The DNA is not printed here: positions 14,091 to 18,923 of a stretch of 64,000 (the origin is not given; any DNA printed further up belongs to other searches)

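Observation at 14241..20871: Candidate undescribed system: isopeptide-polymer synthetase, outer-membrane barrel and secreted papain-fold peptidase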

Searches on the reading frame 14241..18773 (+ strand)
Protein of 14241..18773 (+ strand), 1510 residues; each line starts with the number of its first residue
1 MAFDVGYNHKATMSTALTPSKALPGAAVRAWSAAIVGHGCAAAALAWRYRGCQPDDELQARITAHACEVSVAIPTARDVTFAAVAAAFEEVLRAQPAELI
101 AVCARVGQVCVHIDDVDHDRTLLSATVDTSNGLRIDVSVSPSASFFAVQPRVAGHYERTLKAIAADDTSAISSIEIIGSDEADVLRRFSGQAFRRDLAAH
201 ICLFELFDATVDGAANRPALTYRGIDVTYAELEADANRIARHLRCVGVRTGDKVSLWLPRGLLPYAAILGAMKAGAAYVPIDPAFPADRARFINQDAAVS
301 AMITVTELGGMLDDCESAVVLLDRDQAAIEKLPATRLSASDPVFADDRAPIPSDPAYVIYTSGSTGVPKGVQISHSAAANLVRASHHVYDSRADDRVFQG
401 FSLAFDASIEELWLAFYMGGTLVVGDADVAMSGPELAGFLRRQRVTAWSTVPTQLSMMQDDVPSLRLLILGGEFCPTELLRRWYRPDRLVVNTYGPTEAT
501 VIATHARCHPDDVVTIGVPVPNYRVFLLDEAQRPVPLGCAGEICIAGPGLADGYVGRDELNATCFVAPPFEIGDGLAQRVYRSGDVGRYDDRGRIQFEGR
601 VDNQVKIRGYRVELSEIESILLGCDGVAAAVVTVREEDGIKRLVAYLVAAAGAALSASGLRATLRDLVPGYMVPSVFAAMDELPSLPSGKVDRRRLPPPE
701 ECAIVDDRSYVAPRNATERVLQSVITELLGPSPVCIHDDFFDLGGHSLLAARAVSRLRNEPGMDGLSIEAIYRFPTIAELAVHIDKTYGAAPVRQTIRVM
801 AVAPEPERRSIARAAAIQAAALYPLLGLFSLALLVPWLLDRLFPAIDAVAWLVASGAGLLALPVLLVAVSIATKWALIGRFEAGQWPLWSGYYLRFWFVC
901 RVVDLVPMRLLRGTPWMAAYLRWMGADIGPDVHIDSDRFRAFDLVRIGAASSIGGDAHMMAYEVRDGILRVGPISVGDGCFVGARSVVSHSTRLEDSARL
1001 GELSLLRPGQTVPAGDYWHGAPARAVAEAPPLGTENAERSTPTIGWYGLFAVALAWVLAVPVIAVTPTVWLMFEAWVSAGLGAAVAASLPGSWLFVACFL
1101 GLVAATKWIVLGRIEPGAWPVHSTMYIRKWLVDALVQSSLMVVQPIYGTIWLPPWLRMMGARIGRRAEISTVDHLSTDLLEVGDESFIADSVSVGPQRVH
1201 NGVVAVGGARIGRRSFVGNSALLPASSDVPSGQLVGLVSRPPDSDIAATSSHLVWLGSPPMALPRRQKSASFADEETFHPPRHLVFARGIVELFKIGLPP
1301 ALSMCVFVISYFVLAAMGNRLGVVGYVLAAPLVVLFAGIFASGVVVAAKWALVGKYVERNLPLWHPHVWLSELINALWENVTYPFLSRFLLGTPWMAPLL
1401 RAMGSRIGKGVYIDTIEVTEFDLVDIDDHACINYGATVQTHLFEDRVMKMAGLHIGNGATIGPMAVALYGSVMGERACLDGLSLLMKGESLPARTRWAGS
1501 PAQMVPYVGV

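Call 6: search_protein_families(library=pfam, proteins=[window:14241-18773:+], max_evalue=0.1)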
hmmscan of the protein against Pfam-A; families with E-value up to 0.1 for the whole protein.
window:14241-18773:+ (1510 aa): 5 families
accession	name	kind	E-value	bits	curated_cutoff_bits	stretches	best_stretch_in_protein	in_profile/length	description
PF00501.34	AMP-binding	-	4.1e-84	283.1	29.9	1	207-554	1-383/384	AMP-binding enzyme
PF13193.12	AMP-binding_C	-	1e-08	36.4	24.5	1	616-690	1-76/76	AMP-binding enzyme C-terminal domain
PF00132.30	Hexapep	-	7.8e-08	32.1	27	0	974-1004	2-32/36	Bacterial transferase hexapeptide (six repeats)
PF00550.31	PP-binding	-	2e-07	31.6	20.8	1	721-783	3-66/67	Phosphopantetheine attachment site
PF14602.12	Hexapep_2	-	0.00038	20.6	27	1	973-1000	1-26/34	Hexapeptide repeat of succinyl-transferase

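Call 7: search_protein_families(library=ncbifam, proteins=[window:14241-18773:+], max_evalue=0.1)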
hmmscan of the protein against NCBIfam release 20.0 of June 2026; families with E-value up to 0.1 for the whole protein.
window:14241-18773:+ (1510 aa): 110 families (the best 25 are shown)
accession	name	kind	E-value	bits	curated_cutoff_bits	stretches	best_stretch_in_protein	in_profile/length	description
TIGR02353.1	NRPS_term_dom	equivalog_domain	2.4e-178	594.7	423.1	1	817-1502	2-695/695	Pls/PosA family non-ribosomal peptide synthetase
TIGR01733.1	AA-adenyl-dom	subfamily_domain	1.2e-120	403.1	317.4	1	228-632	1-409/409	amino acid adenylation domain-containing protein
NF004282.0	PRK05691.1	subfamily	5.9e-117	391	4090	1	150-786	1083-1707/4334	non-ribosomal peptide synthase/polyketide synthase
NF047350.1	aureusi_NRPS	equivalog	1.3e-116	390.5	2500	1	192-786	1425-1992/2373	aureusimine non-ribosomal peptide synthetase AusA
NF041803.1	NRPS_SolG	exception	5.6e-110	368.6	2200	1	155-782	516-1153/1163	solanimycin non-ribosomal peptide synthetase SolG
NF038078.1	NRPS_MxcG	equivalog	5.3e-109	365.3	2300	1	218-793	473-1050/1442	myxochelin non-ribosomal peptide synthetase MxcG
NF007605.2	PRK10252.1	equivalog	2.2e-87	293.8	2400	1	156-758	412-1016/1292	enterobactin non-ribosomal peptide synthetase EntF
NF003417.0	PRK04813.1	subfamily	1.5e-72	244.8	476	1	208-696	10-499/505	D-alanine--poly(phosphoribitol) ligase subunit DltA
TIGR01734.1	D-ala-DACP-lig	equivalog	6.3e-70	236.1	559.85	1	210-696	9-498/504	D-alanine--poly(phosphoribitol) ligase subunit DltA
TIGR03098.1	ligase_PEP_1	hypoth_equivalog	9.1e-65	219.1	592.35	1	205-696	4-514/517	acyl-CoA ligase (AMP-forming), exosortase A system-associated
NF004837.0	PRK06187.1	subfamily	5.3e-62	209.8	476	1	203-696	10-518/531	long-chain-fatty-acid--CoA ligase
TIGR03443.1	alpha_am_amid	equivalog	5.4e-53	179.8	1030.1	2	226-650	270-750/1390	L-aminoadipate-semialdehyde dehydrogenase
NF004114.0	PRK05605.1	equivalog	8.1e-47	159.8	766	2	345-695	213-564/575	long-chain-fatty-acid--CoA ligase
NF004822.0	PRK06178.1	equivalog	1e-44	153.1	782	3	514-697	391-564/571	acyl-CoA synthetase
TIGR02262.1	benz_CoA_lig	subfamily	4.6e-44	151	375.25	1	224-696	28-505/508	benzoate-CoA ligase family protein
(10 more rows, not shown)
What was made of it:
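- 14241..18773 (+): g1: Pls/PosA-family single-module NRPS. It has a ~190-aa N-terminal extension, then an A domain, a T domain, and six TM helices with three tandem hexapeptide-repeat polymerisation domains. It is predicted to activate lysine. TIGR02353 594.7 bits (cut-off 423.1); AMP-binding, PP-binding and Hexapep (calls 6, 7).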

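Call 12: find_related_loci(query=window:14241-18773:+, collection=genome_contigs, flank=10000)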
Query window:14241-18773:+ (1510 aa) in genome_contigs; peptide patterns used: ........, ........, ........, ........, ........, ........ (x = any residue, [..] = any of these).
598 stretches matched a pattern (row limit reached: there are more); 568 encode a relative of the query (tblastn E <= 1e-3); the best 80 are kept; 80 distinct loci.
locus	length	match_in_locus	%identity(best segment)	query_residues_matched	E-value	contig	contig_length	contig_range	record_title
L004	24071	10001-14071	45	155-1509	0e+0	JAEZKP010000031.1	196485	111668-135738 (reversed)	MAG: Fibrobacteres bacterium isolate OH_CDB_35 k127_1212993, whole genome shotgun sequence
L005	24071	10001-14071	44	155-1509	0e+0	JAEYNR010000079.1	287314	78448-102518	MAG: Fibrobacteres bacterium isolate OH_CBB_122 k127_1143360, whole genome shotgun sequence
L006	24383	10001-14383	40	58-1504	0e+0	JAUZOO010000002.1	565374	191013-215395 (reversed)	MAG: Bacteroidota bacterium isolate bin129(14d) IAGCJBLB_2, whole genome shotgun sequence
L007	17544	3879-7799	42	197-1504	0e+0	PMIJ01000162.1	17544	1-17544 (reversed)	MAG: Bacteroidales bacterium isolate fen_957 73.20120600_E3D.48_contig_35760, whole genome shotgun sequence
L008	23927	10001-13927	41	194-1505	0e+0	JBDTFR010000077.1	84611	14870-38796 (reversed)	MAG: Bacteroidia bacterium isolate cluster2_bin.231 k127_493259, whole genome shotgun sequence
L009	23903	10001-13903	43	203-1504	0e+0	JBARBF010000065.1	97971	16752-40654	MAG: Bacteroidales bacterium isolate MFD05764_ilm_asm_bin327 k127_3130891, whole genome shotgun sequence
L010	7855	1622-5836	39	108-1505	0e+0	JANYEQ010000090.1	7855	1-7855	MAG: Bacteroidetes bacterium isolate 338R_metabinner_3 338R_k141_716791, whole genome shotgun sequence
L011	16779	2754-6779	45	183-1503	0e+0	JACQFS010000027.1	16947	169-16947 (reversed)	MAG: Verrucomicrobia bacterium isolate NC_groundwater_1053_Pr1_S-0.65um_64_11 Montesol18_Sp65_coassembly_scaffold_31068,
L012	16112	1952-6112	40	115-1505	0e+0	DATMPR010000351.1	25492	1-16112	MAG TPA_asm: Bacteroidia bacterium isolate SMAG_U12907 k141_1449213, whole genome shotgun sequence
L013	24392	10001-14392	40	45-1506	0e+0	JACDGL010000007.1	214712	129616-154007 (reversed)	MAG: Taibaiella sp. isolate MGR_bin411 SD2908_NODE_12_length_214712_cov_2.854538, whole genome shotgun sequence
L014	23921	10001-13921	43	197-1507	0e+0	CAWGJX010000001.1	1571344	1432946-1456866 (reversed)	MAG: uncultured Bacteroidales bacterium isolate MFD05705.bin.1.174 genome assembly, contig: contig_14185, whole genome s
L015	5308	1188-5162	44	179-1505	0e+0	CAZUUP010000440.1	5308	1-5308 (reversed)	MAG TPA_asm: uncultured Akkermansia sp. isolate SRP150892_co1_86 genome assembly, contig: NODE_17363_length_5308_cov_7.7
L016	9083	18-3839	45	227-1507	0e+0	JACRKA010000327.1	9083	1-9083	MAG: Verrucomicrobia bacterium isolate NC_groundwater_1843_Pr3_B-0.1um_65_12 SR-2_scaffold_141_3275360, whole genome sho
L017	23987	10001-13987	44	189-1503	0e+0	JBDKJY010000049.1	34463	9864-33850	MAG: Verrucomicrobiota bacterium isolate gunnisonriver_2019_sw_WHONDRS-S19S_0062_A_bin.17 scaffold_0000199, whole genome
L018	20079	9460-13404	42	183-1506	0e+0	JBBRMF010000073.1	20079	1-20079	MAG: Tepidisphaerales bacterium isolate La1_metabat2.017 LA1C_B2.017_k141_1224303L_20079_cov_12.8493, whole genome shotg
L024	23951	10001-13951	43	184-1506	0e+0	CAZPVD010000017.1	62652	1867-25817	MAG TPA_asm: uncultured Verrucomicrobiota bacterium isolate binchicken_co185_72 genome assembly, contig: NODE_626_length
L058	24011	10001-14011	40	155-1506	0e+0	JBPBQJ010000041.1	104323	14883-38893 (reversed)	MAG: Janthinobacterium lividum isolate 3300037410_metabat.40 3300037410_metabat.40_Ga0393330_0000175, whole genome shotg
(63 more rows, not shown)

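Call 17: search_protein_families(library=pfam, proteins=[L004:14188-14940:+, L004:14999-16405:+, L004:16526-17155:-, L004:17168-18994:-, L004:8286-8954:-, L005:14978-16387:+, L005:17636-19237:-, L005:16993-17811:-, L006:14399-15085:+], max_evalue=0.01)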
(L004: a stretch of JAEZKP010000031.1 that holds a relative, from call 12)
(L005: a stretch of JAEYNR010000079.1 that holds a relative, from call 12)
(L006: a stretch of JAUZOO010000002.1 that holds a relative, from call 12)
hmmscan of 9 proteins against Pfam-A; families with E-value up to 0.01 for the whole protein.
L004:14188-14940:+ (250 aa): 0 families

L004:14999-16405:+ (468 aa): 0 families

L004:16526-17155:- (209 aa): 2 families
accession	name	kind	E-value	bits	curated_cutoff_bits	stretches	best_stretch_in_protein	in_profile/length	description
PF13529.12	Peptidase_C39_2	-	1.1e-07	33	24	1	50-161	13-140/143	Peptidase_C39 like family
PF03412.21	Peptidase_C39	-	2.4e-05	24.6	22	1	53-176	13-118/133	Peptidase C39 family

L004:17168-18994:- (608 aa): 3 families
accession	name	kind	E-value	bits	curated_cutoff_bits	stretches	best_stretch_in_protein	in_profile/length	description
PF12831.13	FAD_oxidored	-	3e-105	353.3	27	1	97-574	1-416/416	FAD dependent oxidoreductase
PF01946.23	Thi4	-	6.6e-05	22.7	26.2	1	93-196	15-118/235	Thi4 family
PF03486.20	HI0933_like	-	0.00074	19.5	50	0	97-147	2-53/244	HI0933-like protein Rossmann domain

L004:8286-8954:- (222 aa): 1 family
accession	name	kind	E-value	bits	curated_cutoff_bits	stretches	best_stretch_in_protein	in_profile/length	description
PF00881.29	Nitroreductase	-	4.4e-19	69.7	23.5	1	52-218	2-167/167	Nitroreductase family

L005:14978-16387:+ (469 aa): 0 families

L005:17636-19237:- (533 aa): 3 families
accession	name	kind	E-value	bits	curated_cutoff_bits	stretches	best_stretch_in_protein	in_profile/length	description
PF12831.13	FAD_oxidored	-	3.3e-104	349.9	27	1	23-500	1-416/416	FAD dependent oxidoreductase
PF01946.23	Thi4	-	0.00011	21.9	26.2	1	19-122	15-118/235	Thi4 family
PF03486.20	HI0933_like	-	0.00021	21.3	50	0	23-73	2-53/244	HI0933-like protein Rossmann domain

L005:16993-17811:- (272 aa): 2 families
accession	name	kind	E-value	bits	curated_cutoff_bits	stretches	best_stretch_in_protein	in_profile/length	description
PF13529.12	Peptidase_C39_2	-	1.1e-05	26.5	24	1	112-224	12-140/143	Peptidase_C39 like family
PF03412.21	Peptidase_C39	-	0.001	19.3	22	0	116-245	13-124/133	Peptidase C39 family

L006:14399-15085:+ (228 aa): 2 families
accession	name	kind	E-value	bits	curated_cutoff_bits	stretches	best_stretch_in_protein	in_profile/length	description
PF01648.25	ACPS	-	6.7e-14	52.3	25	1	113-215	3-111/111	4'-phosphopantetheinyl transferase superfamily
PF22624.1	AASDHPPT_N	-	5.1e-08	33.5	27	1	19-101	7-92/100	4'-phosphopantetheinyl transferase, N-terminal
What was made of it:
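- On Peptidase C39 / C39_2: By contrast, all three Fibrobacterota partners scanned here score above the PF13529 cut-off of 24 (33 and 26.5 bits for L004 and L005, call 17).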

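Call 64: search_protein_families(library=pfam, proteins=[L004:14999-16405:+], max_evalue=10)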
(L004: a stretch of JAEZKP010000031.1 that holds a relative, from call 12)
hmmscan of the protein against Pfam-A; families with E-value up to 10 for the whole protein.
L004:14999-16405:+ (468 aa): 0 families

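Call 78: search_protein_families(library=pfam, proteins=[L058:8325-9197:+, L008:14633-15502:+, L011:7465-8277:+, L024:14558-15730:+, L058:6979-8253:+, L004:5185-7449:-, L018:13632-15716:-, L012:6815-7693:+], max_evalue=0.01)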
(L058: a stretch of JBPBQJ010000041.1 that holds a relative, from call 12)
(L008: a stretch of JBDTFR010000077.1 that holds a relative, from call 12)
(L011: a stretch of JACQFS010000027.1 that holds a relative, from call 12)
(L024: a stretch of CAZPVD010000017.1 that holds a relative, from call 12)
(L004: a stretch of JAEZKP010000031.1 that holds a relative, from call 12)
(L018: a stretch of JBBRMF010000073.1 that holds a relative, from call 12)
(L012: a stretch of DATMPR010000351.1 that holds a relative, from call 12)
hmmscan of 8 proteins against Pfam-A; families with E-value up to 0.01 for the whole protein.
L058:8325-9197:+ (290 aa): 3 families
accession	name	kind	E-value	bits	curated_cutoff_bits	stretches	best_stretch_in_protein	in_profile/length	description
PF00722.28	Glyco_hydro_16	-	6.2e-25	88.1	22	1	91-261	7-155/175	Glycosyl hydrolases family 16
PF03935.22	SKN1_KRE6_Sbg1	-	1.5e-10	40.6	30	2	39-154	102-223/501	Beta-glucan synthesis-associated protein SKN1/KRE6/Sbg1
PF10287.16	YJL171C_Tos1_C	-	0.0048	17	27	1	147-206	121-189/228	Cell wall protein YJL171C/Tos1, C-terminal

L008:14633-15502:+ (289 aa): 0 families

L011:7465-8277:+ (270 aa): 0 families

L024:14558-15730:+ (390 aa): 2 families
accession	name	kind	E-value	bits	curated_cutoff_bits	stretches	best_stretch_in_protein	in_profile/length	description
PF03413.25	PepSY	-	8.3e-05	23.3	24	0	90-130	9-49/60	Peptidase propeptide and YPEB domain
PF14377.11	UBM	-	0.0028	17.5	23.3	0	142-154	13-25/35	Ubiquitin binding region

L058:6979-8253:+ (424 aa): 2 families
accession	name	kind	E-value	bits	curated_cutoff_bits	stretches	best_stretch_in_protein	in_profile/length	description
PF18911.6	PKD_4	-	9.7e-14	51.6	27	1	41-108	13-81/85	PKD domain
PF00801.26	PKD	-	5.2e-10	39.6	23.5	1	51-94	16-64/80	PKD domain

L004:5185-7449:- (754 aa): 8 families
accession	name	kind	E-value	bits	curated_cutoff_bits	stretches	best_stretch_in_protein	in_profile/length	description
PF08447.18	PAS_3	-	6.4e-43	145.4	25.6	2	402-488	5-89/89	PAS fold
PF02518.31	HATPase_c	-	1.1e-25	90.7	26.4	1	649-752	3-108/111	Histidine kinase-, DNA gyrase B-, and HSP90-like ATPase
PF13426.13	PAS_9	-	3e-24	85.7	27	3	256-362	2-102/103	PAS domain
PF08448.16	PAS_4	-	5.8e-18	65.6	23.1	1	251-363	1-107/110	PAS fold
PF00512.31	HisKA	-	1.7e-15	57.2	26.9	1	536-602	2-65/66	His Kinase A (phospho-acceptor) domain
PF00989.32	PAS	-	1.6e-12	47.8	22.6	1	246-361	2-113/113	PAS fold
PF13188.13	PAS_8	-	1.5e-05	25.1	21.8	0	245-293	1-49/65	PAS domain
PF14598.12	PAS_11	-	5.5e-05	23.5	25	1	422-473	36-86/109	PAS domain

L018:13632-15716:- (694 aa): 8 families
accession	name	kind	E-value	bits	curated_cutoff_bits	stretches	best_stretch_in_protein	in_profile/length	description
PF00005.33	ABC_tran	-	1.5e-35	123.2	25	1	454-601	3-137/137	ABC transporter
PF00664.28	ABC_membrane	-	1.3e-23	84.5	28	1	104-386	17-273/274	ABC transporter transmembrane region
PF13401.12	AAA_22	-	0.00012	22.8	27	1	463-499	6-45/130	AAA domain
PF00004.35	AAA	-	0.00024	22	21.2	0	466-516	2-51/131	ATPase family associated with various cellular activities (AAA)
PF06414.18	Zeta_toxin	-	0.0004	20.3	22.3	1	464-503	18-57/199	Zeta toxin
PF02463.25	SMC_N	-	0.0005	20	40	1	290-642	97-210/220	RecF/RecN/SMC N terminal domain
PF13191.12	AAA_16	-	0.0025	18.8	32.6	0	463-613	25-154/167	AAA ATPase domain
PF03193.22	RsgA_GTPase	-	0.0083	16.4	30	0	456-484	101-128/174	RsgA GTPase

L012:6815-7693:+ (292 aa): 0 families
